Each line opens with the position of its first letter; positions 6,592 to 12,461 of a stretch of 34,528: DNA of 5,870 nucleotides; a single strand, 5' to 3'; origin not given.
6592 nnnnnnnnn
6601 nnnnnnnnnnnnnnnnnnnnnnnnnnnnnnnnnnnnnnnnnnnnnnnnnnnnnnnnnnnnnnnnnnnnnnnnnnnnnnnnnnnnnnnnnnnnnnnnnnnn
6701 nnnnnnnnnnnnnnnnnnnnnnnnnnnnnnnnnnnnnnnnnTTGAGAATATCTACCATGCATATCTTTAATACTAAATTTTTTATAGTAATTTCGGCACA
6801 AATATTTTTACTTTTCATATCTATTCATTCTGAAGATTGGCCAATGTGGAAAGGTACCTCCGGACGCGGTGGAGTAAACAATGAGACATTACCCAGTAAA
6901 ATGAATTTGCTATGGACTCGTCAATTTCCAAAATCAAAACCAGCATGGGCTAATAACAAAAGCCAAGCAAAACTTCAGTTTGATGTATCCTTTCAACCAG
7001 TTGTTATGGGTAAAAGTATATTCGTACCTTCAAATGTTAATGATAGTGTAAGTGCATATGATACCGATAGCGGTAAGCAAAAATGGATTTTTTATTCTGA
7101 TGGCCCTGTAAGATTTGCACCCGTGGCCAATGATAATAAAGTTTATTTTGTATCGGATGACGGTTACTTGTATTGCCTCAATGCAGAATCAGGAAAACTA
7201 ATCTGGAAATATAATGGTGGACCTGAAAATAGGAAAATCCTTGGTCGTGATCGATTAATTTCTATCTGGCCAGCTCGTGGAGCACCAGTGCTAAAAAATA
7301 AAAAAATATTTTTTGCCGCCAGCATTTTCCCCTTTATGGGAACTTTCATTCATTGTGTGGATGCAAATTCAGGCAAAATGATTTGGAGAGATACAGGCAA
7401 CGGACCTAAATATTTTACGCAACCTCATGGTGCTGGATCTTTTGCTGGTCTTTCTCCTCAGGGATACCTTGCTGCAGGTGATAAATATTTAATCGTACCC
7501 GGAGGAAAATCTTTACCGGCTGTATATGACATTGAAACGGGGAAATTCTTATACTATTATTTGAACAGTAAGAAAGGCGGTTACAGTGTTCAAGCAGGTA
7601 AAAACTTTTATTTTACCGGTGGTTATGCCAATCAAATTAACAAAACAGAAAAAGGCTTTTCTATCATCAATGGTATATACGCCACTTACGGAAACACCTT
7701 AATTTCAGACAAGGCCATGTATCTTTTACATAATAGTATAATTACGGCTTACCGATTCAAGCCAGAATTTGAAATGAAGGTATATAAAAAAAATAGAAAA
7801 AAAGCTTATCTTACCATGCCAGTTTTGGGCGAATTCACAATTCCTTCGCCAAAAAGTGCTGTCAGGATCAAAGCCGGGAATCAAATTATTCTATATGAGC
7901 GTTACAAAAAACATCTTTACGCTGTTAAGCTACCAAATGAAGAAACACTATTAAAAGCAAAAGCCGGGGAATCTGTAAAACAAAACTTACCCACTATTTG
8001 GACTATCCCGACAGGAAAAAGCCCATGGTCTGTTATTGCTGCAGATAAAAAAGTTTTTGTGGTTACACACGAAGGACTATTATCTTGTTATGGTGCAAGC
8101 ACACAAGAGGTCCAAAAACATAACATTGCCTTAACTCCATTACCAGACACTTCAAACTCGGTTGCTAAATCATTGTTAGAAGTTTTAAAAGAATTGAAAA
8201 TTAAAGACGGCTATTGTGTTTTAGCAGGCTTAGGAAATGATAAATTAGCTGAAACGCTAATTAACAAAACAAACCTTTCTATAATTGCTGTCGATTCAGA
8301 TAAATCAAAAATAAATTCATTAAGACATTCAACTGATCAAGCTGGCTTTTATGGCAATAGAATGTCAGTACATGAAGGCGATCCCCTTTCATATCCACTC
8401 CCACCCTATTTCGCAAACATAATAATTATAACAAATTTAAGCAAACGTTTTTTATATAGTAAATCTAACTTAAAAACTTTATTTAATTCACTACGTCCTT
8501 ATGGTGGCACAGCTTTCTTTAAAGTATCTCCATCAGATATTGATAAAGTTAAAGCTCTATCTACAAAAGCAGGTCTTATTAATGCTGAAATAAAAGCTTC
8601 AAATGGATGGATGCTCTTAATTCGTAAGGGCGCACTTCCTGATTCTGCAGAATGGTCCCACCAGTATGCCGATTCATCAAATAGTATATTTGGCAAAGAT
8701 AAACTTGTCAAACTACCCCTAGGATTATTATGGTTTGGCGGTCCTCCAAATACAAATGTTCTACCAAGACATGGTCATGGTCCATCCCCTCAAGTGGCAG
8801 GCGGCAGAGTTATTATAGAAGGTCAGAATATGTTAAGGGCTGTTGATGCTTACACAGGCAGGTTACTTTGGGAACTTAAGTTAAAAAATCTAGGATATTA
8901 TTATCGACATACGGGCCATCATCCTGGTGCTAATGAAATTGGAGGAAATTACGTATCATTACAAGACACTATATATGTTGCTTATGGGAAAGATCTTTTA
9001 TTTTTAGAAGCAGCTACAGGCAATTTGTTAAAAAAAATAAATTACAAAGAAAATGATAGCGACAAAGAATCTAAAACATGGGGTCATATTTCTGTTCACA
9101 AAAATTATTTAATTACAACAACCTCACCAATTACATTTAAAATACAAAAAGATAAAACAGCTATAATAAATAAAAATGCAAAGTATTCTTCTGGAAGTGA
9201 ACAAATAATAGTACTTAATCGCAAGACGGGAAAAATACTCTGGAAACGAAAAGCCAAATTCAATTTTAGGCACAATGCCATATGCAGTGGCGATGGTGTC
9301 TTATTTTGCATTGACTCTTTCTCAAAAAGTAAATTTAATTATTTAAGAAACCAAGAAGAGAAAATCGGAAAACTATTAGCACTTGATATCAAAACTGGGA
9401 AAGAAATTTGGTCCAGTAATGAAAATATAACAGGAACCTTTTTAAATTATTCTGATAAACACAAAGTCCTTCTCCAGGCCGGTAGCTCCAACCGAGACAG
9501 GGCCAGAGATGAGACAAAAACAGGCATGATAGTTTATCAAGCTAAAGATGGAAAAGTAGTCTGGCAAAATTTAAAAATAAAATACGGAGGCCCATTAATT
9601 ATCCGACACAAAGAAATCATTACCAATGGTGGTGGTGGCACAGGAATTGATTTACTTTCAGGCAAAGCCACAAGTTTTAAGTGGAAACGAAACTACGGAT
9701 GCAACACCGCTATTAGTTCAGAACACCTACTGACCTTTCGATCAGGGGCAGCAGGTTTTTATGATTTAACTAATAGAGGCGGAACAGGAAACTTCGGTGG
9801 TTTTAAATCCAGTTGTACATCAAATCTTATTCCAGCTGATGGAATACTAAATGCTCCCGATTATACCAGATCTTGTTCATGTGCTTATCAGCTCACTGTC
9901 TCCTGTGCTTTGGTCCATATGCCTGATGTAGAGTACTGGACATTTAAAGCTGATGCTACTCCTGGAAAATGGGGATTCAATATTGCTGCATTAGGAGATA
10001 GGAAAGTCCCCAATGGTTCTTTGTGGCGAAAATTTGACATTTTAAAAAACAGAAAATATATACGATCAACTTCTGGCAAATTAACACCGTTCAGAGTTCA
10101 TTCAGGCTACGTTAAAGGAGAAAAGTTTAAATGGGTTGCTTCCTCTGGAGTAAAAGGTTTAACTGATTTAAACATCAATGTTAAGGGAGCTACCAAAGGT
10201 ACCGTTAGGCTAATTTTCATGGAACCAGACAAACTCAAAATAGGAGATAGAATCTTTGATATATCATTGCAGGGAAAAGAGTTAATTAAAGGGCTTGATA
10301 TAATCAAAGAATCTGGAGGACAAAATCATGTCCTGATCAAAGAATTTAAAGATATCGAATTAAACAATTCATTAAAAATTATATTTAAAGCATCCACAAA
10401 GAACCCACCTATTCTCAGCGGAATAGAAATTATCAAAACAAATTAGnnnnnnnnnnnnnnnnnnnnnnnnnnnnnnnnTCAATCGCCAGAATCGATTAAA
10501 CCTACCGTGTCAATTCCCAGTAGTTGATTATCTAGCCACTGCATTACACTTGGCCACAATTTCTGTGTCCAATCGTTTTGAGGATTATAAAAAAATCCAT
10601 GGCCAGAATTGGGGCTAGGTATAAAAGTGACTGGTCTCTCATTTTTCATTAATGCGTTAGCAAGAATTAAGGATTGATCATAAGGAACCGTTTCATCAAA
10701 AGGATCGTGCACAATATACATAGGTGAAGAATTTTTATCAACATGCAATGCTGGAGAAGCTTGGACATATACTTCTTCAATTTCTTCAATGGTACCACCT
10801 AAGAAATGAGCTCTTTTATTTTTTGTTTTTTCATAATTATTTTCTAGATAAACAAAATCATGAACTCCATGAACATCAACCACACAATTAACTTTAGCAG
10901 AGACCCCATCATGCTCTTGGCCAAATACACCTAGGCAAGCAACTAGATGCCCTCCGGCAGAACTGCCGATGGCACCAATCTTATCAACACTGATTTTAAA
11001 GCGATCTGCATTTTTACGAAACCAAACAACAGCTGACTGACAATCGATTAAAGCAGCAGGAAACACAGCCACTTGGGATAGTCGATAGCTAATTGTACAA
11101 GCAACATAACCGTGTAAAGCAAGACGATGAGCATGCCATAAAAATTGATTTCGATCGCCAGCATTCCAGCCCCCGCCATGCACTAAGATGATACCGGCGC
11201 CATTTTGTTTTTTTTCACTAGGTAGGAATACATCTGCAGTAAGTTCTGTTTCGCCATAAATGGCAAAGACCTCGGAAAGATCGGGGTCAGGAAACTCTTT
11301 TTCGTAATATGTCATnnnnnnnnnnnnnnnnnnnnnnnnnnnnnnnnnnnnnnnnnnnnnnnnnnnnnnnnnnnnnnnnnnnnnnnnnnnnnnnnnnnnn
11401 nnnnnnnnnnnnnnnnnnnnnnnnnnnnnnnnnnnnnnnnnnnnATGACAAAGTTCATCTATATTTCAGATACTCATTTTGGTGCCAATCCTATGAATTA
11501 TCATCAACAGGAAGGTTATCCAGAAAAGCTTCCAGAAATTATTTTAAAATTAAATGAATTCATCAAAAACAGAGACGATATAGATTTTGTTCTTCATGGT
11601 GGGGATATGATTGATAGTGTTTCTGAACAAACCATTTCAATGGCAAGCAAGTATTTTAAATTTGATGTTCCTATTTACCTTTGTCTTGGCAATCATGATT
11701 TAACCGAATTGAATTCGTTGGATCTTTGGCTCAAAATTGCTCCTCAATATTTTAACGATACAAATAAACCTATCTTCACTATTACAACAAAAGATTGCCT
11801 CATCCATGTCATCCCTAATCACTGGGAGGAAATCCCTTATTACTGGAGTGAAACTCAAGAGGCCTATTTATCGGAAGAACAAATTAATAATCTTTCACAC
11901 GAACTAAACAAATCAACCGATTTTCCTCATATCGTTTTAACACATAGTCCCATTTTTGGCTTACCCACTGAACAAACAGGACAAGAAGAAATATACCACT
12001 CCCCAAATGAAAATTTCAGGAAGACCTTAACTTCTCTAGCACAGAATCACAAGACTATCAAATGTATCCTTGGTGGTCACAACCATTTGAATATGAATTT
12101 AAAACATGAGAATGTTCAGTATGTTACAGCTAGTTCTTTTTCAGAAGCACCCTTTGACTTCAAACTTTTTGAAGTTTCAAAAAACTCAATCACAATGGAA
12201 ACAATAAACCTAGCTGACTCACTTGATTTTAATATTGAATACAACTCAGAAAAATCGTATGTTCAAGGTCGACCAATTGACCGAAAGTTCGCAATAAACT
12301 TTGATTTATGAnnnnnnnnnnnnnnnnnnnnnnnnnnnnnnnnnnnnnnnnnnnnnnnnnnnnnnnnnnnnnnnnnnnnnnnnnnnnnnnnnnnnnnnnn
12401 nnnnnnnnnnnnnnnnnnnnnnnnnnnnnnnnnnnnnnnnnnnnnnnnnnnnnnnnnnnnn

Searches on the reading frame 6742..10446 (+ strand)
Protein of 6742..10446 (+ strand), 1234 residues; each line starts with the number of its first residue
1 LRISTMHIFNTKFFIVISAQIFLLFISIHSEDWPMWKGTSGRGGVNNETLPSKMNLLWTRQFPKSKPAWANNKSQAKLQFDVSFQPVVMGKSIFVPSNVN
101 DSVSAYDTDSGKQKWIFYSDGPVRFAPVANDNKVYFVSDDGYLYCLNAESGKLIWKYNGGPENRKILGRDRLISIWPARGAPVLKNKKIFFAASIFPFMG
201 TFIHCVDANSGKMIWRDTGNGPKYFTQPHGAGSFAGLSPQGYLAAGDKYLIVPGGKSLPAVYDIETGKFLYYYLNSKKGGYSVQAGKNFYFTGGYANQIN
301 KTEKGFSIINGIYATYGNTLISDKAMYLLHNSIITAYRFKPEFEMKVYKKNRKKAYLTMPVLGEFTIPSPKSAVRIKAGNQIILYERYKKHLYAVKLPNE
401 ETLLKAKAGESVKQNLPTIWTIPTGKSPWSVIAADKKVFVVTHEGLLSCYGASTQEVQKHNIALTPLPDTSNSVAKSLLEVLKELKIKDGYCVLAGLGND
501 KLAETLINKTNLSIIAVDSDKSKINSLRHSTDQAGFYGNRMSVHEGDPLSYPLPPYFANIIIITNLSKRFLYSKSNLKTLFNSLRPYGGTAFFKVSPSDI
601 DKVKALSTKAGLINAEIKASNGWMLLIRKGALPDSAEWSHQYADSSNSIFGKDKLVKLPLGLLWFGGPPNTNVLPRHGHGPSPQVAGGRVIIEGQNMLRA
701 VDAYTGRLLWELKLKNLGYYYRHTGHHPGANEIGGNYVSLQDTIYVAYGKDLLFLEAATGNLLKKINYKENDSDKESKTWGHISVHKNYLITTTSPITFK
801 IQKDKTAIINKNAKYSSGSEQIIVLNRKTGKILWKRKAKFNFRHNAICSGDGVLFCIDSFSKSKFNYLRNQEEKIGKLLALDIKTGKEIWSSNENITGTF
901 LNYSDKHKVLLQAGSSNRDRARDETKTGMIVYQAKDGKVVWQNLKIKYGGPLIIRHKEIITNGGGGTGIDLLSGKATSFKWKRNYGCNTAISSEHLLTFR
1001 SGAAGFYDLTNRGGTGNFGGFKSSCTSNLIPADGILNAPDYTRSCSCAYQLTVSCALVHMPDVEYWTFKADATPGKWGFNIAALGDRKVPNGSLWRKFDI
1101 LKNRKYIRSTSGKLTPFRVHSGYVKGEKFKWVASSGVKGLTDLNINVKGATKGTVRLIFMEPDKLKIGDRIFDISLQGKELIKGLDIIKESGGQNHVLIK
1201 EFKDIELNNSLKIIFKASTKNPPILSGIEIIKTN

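Call 10: search_protein_families(library=ncbifam, proteins=[window:6742-10446:+])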
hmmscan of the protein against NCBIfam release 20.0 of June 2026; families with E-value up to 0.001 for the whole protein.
window:6742-10446:+ (1234 aa): 7 families
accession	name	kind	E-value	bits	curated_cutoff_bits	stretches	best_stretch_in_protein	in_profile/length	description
TIGR03300.1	assembly_YfgL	equivalog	6.7e-16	57.9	285.2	1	75-217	130-267/377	outer membrane protein assembly factor BamB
TIGR03075.1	PQQ_enz_alc_DH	subfamily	7.5e-13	47.9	480.05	1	52-289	34-269/530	PQQ-dependent dehydrogenase, methanol/ethanol family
NF008351.0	PRK11138.1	equivalog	1.3e-12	46.9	423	1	55-158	90-187/394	outer membrane protein assembly factor BamB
TIGR04528.1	acido_non_PQQ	subfamily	1.8e-10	40.2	650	1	67-216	34-178/493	acido-empty-quinoprotein group A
NF053615.1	SerThrKinAfsKStmc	equivalog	5.4e-08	31.9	1300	1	85-162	699-775/809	protein serine/threonine kinase AfsK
NF041516.1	PA2928_fam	subfamily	1.5e-05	24.5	70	0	103-157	316-374/376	PA2928 family protein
TIGR03074.1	PQQ_membr_DH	subfamily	0.00046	18.1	832.65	0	126-162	208-244/783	membrane-bound PQQ-dependent dehydrogenase, glucose/quinate/shikimate family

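Call 34: find_encoding_contigs(protein=window:6757-10446:+, flank=10000, max_places=10)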
Protein window:6757-10446:+ (1229 aa): no gene with exactly this product is on record in the collection.

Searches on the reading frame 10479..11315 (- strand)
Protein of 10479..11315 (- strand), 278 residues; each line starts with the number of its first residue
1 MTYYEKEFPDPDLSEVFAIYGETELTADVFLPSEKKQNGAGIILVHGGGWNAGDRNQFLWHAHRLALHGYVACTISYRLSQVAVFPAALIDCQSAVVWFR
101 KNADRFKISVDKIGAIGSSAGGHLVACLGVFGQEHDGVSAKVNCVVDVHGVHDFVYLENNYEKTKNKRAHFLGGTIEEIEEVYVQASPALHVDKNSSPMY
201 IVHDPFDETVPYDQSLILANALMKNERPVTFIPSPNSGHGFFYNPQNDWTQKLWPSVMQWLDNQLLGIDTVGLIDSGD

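Call 10: search_protein_families(library=ncbifam, proteins=[window:10479-11315:-])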
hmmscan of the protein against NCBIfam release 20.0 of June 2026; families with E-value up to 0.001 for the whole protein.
window:10479-11315:- (278 aa): 13 families
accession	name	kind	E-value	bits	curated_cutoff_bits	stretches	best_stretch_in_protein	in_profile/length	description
NF052354.1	EstLipQMycob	equivalog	8.8e-20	70.7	700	1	40-241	166-376/418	esterase LipQ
NF058653.1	LipP1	equivalog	1.2e-18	67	350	1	23-246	56-284/300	LipP1 family hormone-sensitive lipase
NF033149.0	CHL_hydrolase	equivalog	2.2e-16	59.7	500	1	24-193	60-228/310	chloramphenicol hydrolase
NF007547.0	PRK10162.1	equivalog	4.5e-15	55.4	389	1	24-152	71-198/321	acetyl esterase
NF041902.1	pecacetest_PaeX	equivalog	2e-13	50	550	1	35-262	71-305/318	pectin acetylesterase PaeX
NF058665.1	HaHSL_fam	equivalog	5.3e-13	48.9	320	1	19-158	42-175/260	hormone-sensitive lipase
NF052620.1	AryltfaseLP1002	equivalog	2.1e-11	43.7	300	1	34-229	27-221/265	lp_1002 family arylesterase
NF042968.1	AcxylEst_AxeA1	equivalog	2.3e-11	42.7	700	1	23-263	36-266/459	acetylxylan esterase AxeA1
NF058651.1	GESAG_HSLs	subfamily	3e-07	29.8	430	1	22-130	51-155/296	GESAG motif subfamily hormone-sensitive lipase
NF041556.1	tannase_B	equivalog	2.4e-06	27.1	300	1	85-135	129-179/463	subtype B tannase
NF058649.1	GTSAG_HSLs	subfamily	4.6e-05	23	380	1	29-128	79-174/312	GTSAG motif subfamily hormone-sensitive lipase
NF058650.1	GCSAG_HSLs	subfamily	7.4e-05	22.4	410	1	37-126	83-168/314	GCSAG motif subfamily hormone-sensitive lipase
NF053518.1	DipepPtdsDpp5Prph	equivalog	0.00086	17.9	900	0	108-264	503-653/655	dipeptidyl-peptidase Dpp5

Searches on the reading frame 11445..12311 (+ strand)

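Call 10: search_protein_families(library=ncbifam, proteins=[window:11445-12311:+])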
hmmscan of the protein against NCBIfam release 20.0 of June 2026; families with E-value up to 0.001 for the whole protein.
window:11445-12311:+ (288 aa): 4 families
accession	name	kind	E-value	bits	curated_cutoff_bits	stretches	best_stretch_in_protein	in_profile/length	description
NF050112.1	PhdiestSpdARhizob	equivalog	3.1e-09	36.9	400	1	41-240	35-225/264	2', 3'cyclic nucleotide phosphodiesterase SpdA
NF008359.0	PRK11148.1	equivalog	1.6e-07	31.2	225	1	140-231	137-222/275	3',5'-cyclic-AMP phosphodiesterase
NF053862.1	DS9_1_antiphage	equivalog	0.00013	21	420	0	3-72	195-267/486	anti-phage phosphoesterase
TIGR03729.1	acc_ester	subfamily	0.00018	21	148.25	1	7-110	5-98/239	putative phosphoesterase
